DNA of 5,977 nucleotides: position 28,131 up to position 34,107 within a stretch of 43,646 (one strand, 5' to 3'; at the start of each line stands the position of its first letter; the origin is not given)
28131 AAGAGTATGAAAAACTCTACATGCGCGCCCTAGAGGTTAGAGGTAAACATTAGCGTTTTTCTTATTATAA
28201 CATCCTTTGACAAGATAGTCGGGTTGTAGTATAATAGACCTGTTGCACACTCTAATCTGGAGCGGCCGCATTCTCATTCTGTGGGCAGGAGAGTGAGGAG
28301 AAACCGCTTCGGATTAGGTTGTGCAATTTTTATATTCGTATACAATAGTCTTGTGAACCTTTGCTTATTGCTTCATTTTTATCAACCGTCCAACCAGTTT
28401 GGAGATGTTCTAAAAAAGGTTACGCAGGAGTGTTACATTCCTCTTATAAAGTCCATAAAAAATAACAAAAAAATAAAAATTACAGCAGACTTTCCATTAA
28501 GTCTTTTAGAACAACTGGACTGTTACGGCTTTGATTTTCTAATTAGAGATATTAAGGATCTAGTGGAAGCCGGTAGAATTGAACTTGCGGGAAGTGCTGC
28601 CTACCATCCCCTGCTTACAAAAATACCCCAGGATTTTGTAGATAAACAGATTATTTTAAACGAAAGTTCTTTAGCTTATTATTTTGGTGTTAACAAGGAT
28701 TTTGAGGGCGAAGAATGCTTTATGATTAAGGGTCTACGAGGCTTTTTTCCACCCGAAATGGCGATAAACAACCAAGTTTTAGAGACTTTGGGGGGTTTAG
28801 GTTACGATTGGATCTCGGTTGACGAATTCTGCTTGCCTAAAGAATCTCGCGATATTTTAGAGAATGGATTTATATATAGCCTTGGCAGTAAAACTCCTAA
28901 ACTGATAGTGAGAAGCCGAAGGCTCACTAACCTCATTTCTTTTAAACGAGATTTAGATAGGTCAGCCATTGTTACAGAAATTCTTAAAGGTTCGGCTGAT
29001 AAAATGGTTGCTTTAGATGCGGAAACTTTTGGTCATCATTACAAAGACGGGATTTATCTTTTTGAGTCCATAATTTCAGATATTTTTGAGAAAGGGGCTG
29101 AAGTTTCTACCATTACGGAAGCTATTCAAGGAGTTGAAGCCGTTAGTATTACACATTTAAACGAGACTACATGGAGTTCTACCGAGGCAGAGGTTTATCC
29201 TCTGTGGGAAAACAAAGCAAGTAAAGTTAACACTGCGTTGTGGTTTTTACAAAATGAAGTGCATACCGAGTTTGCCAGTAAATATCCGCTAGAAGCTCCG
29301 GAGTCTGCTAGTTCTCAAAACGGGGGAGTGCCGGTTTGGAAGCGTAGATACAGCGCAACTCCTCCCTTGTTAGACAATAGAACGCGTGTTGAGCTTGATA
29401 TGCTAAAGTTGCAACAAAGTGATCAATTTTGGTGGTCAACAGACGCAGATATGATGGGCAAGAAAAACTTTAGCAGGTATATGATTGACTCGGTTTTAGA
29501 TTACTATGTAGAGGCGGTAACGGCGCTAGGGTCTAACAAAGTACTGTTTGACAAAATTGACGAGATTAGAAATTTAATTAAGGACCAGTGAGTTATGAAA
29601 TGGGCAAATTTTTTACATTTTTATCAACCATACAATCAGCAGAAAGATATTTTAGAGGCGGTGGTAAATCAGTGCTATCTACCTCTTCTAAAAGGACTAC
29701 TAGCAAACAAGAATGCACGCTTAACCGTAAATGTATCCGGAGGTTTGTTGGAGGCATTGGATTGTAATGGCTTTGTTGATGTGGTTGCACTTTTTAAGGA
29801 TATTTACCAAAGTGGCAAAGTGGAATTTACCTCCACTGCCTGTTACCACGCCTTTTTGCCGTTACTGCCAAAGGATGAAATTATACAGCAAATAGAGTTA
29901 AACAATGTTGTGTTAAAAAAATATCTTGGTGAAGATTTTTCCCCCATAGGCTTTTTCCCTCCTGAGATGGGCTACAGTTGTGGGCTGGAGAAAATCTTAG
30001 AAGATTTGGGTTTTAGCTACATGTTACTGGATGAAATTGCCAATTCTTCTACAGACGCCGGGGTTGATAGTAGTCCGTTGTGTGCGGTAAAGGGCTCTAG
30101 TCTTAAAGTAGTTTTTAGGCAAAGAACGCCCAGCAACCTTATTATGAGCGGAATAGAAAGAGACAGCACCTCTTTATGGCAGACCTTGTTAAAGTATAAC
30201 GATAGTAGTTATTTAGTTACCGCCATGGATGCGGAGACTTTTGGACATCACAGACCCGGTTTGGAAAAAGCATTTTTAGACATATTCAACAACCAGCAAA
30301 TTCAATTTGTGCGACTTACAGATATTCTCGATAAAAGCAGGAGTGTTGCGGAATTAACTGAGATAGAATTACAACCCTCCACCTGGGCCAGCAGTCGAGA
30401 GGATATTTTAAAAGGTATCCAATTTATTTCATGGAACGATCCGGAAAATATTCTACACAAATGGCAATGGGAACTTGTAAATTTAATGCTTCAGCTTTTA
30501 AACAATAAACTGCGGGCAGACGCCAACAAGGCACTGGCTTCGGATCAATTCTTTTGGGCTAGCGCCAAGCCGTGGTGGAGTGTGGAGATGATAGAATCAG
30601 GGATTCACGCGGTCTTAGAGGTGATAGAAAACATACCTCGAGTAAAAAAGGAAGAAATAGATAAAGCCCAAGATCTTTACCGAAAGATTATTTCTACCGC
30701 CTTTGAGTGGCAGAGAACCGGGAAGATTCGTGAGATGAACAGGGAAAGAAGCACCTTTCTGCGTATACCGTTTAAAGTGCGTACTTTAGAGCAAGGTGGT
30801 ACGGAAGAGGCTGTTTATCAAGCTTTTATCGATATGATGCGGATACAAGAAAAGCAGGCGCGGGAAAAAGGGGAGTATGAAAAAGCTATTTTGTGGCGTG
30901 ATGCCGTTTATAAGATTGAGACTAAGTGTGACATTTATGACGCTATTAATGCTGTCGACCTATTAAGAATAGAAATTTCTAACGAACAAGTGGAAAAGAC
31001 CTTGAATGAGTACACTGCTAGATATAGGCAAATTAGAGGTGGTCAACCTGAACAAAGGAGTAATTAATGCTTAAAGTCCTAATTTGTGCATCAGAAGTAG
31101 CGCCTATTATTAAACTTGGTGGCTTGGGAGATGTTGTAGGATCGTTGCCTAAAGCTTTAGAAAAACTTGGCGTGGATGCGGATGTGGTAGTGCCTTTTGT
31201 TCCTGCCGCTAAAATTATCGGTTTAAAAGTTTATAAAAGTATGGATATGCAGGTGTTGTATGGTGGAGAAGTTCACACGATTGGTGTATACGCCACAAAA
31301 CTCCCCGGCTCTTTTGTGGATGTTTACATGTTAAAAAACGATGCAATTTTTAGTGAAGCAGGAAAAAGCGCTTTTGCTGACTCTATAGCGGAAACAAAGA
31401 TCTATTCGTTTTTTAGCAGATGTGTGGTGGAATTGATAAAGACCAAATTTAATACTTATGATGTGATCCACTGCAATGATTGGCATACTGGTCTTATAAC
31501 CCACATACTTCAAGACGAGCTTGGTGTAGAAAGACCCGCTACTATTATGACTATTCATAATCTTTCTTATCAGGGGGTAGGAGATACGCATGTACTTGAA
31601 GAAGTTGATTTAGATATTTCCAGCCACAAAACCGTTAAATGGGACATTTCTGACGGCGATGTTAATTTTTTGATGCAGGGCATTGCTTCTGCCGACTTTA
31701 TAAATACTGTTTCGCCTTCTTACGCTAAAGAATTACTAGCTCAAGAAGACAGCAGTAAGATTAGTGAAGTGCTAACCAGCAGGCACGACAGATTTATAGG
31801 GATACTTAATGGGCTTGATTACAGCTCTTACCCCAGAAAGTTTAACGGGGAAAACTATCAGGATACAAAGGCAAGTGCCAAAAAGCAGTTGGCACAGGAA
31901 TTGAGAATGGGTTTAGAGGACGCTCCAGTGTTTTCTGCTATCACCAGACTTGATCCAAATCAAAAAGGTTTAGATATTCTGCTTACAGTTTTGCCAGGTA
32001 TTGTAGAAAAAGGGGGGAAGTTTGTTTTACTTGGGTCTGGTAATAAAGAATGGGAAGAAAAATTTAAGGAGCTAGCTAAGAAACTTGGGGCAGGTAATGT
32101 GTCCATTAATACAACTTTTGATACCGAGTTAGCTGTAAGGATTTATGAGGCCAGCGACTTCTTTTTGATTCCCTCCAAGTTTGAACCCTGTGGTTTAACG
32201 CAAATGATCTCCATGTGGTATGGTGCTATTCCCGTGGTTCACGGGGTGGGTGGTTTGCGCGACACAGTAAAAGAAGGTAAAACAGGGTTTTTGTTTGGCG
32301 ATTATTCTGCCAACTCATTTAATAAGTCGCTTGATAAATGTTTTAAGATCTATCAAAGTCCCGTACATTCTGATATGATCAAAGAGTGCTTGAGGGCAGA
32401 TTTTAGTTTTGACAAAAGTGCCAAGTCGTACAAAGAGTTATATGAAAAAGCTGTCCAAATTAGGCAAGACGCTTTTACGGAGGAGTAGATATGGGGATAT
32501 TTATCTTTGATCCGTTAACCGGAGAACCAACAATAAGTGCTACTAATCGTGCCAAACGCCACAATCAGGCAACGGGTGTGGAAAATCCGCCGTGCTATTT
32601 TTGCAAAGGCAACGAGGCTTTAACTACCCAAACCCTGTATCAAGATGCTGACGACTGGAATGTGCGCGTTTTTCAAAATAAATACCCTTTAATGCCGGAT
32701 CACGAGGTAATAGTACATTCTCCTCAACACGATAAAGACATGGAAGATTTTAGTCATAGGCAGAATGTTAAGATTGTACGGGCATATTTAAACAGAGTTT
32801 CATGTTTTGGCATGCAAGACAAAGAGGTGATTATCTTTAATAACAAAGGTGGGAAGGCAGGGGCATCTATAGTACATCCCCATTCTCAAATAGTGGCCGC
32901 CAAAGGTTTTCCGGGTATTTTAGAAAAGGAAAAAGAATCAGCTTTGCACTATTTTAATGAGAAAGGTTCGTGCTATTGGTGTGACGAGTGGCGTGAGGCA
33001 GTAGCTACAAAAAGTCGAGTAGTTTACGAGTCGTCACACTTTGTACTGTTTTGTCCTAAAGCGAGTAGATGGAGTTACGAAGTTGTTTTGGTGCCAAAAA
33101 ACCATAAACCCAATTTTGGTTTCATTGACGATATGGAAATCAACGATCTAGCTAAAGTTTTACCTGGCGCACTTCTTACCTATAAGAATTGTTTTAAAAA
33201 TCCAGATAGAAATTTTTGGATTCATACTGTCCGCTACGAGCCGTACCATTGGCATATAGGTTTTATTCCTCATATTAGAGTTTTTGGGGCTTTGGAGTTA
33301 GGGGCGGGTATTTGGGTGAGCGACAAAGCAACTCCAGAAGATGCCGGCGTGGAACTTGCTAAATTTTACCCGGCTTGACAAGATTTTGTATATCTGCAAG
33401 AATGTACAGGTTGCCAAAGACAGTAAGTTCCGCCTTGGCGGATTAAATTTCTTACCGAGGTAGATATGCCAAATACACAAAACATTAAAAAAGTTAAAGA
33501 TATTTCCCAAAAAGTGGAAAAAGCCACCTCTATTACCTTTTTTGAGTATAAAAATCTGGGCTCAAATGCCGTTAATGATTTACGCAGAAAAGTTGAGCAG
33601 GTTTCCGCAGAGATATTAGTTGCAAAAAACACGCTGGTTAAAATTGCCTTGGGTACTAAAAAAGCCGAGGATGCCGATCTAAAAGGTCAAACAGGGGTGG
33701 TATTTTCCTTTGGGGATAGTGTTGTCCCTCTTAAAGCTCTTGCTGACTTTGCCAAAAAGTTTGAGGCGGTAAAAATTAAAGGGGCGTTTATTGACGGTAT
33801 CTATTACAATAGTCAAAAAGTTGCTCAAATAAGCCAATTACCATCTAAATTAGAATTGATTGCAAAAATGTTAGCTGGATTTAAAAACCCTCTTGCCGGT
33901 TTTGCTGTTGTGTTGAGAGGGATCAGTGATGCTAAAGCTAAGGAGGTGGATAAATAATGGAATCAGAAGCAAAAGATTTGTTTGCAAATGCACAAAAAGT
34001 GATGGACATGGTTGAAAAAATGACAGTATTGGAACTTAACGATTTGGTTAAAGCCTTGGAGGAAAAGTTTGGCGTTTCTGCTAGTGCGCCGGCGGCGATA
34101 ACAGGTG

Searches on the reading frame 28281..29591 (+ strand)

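Call 31: search_protein_families(library=pfam, proteins=[window:28281-29591:+])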
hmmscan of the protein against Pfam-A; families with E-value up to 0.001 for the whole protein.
window:28281-29591:+ (436 aa): 1 family
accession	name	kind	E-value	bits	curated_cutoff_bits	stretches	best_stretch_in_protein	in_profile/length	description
PF03065.20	Glyco_hydro_57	-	6.1e-21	75.4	21.2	1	43-288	39-285/291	Glycosyl hydrolase family 57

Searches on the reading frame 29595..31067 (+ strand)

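Call 31: search_protein_families(library=pfam, proteins=[window:29595-31067:+])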
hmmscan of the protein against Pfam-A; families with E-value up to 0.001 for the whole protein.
window:29595-31067:+ (490 aa): 2 families
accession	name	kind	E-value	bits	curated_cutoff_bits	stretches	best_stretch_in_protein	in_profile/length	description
PF03065.20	Glyco_hydro_57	-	8e-31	107.9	21.2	1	10-229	30-258/291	Glycosyl hydrolase family 57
PF01522.26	Polysacc_deac_1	-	0.00012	22.5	23.1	1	34-142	26-123/124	Polysaccharide deacetylase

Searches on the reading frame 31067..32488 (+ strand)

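Call 31: search_protein_families(library=pfam, proteins=[window:31067-32488:+])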
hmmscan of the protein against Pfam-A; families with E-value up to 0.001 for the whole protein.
window:31067-32488:+ (473 aa): 4 families
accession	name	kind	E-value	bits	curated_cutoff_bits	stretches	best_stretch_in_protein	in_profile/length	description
PF08323.17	Glyco_transf_5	-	1.5e-53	182.4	22.7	1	3-236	1-237/239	Starch synthase catalytic domain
PF00534.26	Glycos_transf_1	-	4.7e-19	69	26.4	1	284-428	13-158/172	Glycosyl transferases group 1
PF13692.12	Glyco_trans_1_4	-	1.3e-16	61.6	27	1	287-423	2-137/142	Glycosyl transferases group 1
PF13439.12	Glyco_transf_4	-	0.0001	22.8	28.5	0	109-225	53-150/170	Glycosyltransferase Family 4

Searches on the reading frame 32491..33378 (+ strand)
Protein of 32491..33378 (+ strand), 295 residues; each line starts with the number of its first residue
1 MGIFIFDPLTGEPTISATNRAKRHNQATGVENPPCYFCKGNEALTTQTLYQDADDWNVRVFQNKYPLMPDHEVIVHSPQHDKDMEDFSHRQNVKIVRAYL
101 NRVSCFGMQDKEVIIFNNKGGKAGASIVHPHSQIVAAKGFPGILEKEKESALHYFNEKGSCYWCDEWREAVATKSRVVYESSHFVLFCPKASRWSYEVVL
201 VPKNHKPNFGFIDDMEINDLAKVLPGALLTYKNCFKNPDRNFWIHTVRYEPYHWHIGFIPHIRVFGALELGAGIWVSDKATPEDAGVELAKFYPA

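Call 31: search_protein_families(library=pfam, proteins=[window:32491-33378:+])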
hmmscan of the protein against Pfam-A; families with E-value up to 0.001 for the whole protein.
window:32491-33378:+ (295 aa): 4 families
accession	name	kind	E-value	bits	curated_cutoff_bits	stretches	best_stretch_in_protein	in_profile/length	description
PF01087.27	GalP_UDP_transf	-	2.8e-09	38.1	22.1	1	71-139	112-182/184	Galactose-1-phosphate uridyl transferase, N-terminal domain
PF02744.22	GalP_UDP_tr_C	-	4.4e-09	36.7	29.2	1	150-236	4-90/165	Galactose-1-phosphate uridyl transferase, C-terminal domain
PF16285.10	DUF4931_N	-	5.2e-08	33.5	24.1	1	31-138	16-122/124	Domain of unknown function (DUF4931) N-terminal domain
PF16269.10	DUF4922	-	0.00044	20.6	23.6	0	27-127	52-136/146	Domain of unknown function (DUF4922)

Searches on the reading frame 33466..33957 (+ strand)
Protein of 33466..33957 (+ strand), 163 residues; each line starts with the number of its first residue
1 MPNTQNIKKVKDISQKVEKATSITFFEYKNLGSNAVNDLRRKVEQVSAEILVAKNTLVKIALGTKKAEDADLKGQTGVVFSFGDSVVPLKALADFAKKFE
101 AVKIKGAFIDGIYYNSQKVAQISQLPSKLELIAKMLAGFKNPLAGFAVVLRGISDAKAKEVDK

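Call 31: search_protein_families(library=pfam, proteins=[window:33466-33957:+])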
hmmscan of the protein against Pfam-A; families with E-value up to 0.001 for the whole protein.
window:33466-33957:+ (163 aa): 1 family
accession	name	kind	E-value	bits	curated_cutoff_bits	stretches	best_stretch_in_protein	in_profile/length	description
PF00466.25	Ribosomal_L10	-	1.4e-21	76.9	22.8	1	2-97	2-100/100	Ribosomal protein L10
